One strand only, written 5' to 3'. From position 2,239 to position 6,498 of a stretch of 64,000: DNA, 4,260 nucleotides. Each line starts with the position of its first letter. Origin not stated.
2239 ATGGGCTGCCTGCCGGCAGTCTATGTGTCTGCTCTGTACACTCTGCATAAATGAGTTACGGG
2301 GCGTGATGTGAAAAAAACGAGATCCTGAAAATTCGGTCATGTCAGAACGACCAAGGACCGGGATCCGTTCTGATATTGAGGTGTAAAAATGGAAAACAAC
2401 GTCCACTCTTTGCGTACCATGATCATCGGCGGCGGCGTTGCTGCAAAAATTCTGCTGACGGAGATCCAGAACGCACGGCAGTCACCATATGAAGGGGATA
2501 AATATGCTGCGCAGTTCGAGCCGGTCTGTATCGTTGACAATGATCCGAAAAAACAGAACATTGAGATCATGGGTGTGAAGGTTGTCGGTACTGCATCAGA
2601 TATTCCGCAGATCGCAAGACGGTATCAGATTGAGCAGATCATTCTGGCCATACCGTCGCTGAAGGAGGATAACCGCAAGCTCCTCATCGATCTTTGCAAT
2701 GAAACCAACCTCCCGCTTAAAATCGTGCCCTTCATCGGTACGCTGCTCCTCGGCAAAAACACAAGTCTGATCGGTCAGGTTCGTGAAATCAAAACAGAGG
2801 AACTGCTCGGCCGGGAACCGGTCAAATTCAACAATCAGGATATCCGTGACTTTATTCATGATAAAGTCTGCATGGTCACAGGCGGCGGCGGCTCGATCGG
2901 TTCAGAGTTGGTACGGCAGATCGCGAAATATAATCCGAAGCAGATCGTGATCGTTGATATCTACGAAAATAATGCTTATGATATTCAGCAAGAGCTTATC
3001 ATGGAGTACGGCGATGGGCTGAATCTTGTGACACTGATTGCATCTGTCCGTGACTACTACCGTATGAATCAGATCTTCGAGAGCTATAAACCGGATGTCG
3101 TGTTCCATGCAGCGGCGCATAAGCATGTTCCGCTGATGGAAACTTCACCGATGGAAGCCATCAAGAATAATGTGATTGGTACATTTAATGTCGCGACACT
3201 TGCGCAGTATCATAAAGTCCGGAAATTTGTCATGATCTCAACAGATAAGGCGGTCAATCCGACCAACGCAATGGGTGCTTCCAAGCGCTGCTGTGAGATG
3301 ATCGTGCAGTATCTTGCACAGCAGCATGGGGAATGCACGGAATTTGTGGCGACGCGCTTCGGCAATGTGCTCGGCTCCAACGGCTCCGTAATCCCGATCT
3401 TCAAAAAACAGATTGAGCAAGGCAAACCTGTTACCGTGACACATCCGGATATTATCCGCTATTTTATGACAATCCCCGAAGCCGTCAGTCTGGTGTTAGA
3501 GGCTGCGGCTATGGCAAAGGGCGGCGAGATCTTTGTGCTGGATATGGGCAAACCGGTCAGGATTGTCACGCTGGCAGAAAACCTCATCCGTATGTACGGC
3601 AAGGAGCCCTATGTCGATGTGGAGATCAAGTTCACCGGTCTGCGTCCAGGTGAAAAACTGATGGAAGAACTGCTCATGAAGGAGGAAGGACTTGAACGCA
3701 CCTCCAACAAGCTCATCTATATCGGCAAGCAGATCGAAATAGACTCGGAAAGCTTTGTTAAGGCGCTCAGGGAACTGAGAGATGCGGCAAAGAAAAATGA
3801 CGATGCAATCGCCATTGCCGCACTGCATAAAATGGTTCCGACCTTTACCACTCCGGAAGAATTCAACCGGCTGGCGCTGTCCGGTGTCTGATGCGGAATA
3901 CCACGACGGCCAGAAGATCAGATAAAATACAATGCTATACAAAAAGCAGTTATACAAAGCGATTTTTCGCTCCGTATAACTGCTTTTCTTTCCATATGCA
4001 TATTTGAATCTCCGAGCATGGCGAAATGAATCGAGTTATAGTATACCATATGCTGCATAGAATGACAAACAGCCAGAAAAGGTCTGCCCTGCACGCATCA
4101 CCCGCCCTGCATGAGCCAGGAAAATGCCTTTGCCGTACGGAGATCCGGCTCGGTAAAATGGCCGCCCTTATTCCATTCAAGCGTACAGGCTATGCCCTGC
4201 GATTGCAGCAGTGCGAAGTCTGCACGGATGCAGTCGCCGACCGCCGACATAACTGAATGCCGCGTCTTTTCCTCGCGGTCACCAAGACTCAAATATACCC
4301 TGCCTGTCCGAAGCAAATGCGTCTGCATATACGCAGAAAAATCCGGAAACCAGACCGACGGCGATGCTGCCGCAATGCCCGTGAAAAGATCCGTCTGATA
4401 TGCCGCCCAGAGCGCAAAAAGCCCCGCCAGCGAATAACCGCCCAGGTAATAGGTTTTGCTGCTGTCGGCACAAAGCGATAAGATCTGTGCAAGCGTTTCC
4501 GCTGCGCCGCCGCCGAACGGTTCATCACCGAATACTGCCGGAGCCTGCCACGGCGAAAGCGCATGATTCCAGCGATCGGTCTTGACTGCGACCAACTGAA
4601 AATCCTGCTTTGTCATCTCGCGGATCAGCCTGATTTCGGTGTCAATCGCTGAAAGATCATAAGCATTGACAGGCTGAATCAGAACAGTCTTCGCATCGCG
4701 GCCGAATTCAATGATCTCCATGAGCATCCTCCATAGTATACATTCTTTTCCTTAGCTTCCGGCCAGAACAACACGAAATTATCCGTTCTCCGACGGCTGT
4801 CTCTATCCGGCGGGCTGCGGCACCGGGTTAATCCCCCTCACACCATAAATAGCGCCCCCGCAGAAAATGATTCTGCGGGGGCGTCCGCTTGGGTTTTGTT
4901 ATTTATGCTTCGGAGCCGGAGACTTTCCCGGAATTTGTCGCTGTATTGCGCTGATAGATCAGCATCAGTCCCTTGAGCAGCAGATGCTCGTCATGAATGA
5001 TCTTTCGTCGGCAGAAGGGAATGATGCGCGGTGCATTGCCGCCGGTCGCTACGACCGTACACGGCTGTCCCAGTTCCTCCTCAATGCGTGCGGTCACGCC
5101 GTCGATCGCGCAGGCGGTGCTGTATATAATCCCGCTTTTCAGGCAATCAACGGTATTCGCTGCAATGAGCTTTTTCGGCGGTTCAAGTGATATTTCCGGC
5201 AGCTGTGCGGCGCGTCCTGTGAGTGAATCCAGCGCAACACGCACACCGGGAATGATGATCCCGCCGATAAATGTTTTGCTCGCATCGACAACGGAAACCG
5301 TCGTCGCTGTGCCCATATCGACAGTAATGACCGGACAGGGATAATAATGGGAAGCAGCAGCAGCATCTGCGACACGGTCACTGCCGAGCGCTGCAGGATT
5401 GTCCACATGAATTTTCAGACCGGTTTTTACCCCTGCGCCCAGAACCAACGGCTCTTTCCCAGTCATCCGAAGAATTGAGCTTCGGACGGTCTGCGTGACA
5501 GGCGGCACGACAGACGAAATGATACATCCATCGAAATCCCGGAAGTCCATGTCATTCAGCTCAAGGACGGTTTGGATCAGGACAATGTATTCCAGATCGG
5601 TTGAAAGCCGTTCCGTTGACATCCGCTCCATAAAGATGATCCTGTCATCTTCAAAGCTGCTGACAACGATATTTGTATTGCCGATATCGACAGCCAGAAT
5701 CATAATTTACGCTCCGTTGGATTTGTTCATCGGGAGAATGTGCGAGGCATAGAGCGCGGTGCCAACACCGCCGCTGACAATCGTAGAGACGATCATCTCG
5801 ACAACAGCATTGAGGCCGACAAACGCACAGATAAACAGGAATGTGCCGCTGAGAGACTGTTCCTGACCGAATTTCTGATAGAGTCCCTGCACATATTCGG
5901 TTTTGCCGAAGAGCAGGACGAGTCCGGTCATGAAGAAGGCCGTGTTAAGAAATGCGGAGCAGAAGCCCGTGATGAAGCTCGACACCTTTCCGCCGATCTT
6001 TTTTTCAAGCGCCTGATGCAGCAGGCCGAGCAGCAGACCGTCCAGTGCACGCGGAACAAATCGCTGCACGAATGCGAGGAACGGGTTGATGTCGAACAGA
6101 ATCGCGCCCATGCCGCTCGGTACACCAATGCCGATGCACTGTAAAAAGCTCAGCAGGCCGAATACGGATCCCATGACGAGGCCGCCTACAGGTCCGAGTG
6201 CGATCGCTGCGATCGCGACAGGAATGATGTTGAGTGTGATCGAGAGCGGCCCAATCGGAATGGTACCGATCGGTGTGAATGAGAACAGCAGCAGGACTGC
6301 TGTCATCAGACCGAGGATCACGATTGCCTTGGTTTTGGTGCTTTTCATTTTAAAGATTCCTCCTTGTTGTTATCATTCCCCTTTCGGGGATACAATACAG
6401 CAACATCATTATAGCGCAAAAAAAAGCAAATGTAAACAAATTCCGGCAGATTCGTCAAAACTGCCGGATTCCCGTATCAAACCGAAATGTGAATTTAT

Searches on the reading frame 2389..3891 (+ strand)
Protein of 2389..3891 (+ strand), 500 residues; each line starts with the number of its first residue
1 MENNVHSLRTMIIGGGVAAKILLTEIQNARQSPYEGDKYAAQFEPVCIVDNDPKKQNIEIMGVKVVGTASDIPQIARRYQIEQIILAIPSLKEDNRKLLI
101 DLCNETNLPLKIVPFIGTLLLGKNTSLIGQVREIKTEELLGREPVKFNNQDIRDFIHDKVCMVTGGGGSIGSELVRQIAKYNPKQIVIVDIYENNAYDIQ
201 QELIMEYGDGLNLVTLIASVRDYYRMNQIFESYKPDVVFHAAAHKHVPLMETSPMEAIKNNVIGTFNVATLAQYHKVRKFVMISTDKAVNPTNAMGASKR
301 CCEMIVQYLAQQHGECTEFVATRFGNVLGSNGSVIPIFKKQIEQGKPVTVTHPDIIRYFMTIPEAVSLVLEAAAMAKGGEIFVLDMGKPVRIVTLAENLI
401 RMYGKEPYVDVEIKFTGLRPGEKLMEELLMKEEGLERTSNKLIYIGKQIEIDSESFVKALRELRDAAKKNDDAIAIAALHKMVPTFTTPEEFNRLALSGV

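Call 38: search_protein_families(library=pfam, proteins=[window:2389-3891:+], max_evalue=0.00001)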
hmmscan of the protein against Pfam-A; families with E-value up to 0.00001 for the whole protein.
window:2389-3891:+ (500 aa): 7 families
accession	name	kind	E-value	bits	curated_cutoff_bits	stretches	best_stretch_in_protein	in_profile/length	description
PF02719.21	Polysacc_synt_2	-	1.9e-121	405.2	20.2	1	162-445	2-290/293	Polysaccharide biosynthesis protein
PF01370.27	Epimerase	-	1.1e-24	87.6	20.9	1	162-382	2-237/240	NAD dependent epimerase/dehydratase family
PF16363.11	GDP_Man_Dehyd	-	1.1e-15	58.4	27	1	162-287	1-131/332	GDP-mannose 4,6 dehydratase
PF04321.23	RmlD_sub_bind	-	1.2e-12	47.9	27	1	162-332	4-156/287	RmlD substrate binding domain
PF01073.25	3Beta_HSD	-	6.1e-10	39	22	1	162-292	1-123/280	3-beta hydroxysteroid dehydrogenase/isomerase family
PF07993.18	NAD_binding_4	-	4.9e-07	29.6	20.1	0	236-302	90-153/258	Male sterility protein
PF13727.12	CoA_binding_3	-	8.5e-07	29.6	25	1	40-114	101-175/175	CoA-binding domain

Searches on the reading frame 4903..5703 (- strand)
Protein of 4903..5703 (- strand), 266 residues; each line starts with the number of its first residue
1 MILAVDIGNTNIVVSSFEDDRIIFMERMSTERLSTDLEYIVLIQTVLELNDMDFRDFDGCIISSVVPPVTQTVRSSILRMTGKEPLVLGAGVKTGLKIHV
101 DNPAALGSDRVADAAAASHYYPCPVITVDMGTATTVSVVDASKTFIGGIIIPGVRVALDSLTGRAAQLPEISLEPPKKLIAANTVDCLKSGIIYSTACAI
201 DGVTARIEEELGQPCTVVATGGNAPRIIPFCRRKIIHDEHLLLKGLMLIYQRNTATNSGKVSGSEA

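Call 38: search_protein_families(library=pfam, proteins=[window:4903-5703:-], max_evalue=0.00001)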
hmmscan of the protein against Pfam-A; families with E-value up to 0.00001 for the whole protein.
window:4903-5703:- (266 aa): 1 family
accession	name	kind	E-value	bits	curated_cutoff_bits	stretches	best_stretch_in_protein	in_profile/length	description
PF03309.20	Pan_kinase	-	4e-60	203.6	24.7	1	2-205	1-204/205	Type III pantothenate kinase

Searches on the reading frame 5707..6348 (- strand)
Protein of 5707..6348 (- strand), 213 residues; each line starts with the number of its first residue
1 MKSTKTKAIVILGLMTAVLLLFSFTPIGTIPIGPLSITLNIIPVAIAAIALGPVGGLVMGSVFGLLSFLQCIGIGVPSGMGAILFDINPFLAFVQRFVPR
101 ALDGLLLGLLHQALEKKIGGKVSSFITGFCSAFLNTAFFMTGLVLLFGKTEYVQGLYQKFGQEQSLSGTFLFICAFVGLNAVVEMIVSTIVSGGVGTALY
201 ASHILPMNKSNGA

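Call 38: search_protein_families(library=pfam, proteins=[window:5707-6348:-], max_evalue=0.00001)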
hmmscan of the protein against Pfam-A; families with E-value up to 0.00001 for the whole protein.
window:5707-6348:- (213 aa): 1 family
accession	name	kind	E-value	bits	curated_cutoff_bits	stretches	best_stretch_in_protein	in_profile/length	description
PF12822.12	ECF_trnsprt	-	1.4e-13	51.6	30.7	1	7-191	1-164/169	ECF transporter, substrate-specific component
